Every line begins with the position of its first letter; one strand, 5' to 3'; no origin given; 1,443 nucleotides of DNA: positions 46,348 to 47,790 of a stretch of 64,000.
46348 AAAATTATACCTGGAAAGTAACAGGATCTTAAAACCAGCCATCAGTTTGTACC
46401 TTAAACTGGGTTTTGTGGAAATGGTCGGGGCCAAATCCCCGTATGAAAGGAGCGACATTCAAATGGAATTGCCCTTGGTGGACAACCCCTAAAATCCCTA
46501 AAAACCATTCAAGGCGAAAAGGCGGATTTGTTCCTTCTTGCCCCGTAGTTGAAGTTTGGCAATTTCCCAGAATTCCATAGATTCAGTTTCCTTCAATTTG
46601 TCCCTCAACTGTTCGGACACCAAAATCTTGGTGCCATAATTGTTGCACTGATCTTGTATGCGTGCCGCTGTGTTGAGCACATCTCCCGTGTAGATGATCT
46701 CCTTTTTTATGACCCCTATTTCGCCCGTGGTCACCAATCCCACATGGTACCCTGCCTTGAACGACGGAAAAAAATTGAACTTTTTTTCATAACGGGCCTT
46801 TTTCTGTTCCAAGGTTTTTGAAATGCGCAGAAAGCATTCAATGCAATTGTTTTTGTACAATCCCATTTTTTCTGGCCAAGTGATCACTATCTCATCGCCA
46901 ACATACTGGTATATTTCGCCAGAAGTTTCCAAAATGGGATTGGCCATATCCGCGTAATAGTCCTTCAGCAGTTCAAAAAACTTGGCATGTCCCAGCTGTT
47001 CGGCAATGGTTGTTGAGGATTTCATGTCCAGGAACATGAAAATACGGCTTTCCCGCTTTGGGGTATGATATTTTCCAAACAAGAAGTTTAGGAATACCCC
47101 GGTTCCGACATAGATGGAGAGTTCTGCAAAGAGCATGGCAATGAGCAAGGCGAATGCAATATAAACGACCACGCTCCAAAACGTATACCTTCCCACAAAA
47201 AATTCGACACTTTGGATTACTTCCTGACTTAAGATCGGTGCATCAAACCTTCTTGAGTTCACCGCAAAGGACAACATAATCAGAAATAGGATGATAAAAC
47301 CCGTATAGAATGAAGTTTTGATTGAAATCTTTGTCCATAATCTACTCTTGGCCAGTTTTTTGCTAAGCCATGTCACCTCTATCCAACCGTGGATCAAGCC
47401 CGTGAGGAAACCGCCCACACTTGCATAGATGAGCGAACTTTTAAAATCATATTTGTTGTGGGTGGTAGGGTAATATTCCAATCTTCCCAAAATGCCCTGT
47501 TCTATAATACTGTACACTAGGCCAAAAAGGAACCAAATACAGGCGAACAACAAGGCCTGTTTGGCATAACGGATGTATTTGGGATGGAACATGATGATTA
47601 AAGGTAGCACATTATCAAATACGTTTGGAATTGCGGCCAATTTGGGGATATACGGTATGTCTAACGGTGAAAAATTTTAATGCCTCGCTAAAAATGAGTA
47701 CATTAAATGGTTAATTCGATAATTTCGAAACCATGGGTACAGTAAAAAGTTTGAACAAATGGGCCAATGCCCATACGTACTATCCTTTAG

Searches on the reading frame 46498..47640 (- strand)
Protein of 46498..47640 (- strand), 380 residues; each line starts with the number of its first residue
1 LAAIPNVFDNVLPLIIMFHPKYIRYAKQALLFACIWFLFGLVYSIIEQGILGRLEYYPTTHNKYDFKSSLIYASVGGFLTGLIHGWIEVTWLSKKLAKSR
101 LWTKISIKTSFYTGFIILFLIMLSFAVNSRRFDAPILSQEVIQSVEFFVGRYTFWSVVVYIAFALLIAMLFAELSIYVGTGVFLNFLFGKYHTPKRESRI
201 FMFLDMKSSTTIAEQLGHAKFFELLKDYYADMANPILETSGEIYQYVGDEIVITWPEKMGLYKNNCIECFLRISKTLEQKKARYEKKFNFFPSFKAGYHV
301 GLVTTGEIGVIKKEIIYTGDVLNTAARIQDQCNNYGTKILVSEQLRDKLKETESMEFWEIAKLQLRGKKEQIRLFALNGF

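Call 19: search_protein_families(library=pfam, proteins=[window:46498-47640:-])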
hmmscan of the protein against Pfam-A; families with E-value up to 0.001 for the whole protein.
window:46498-47640:- (380 aa): 1 family
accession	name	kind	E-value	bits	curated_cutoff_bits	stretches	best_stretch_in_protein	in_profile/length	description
PF00211.25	Guanylate_cyc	-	4.1e-11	43.2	21.9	1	201-377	11-181/183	Adenylate and Guanylate cyclase catalytic domain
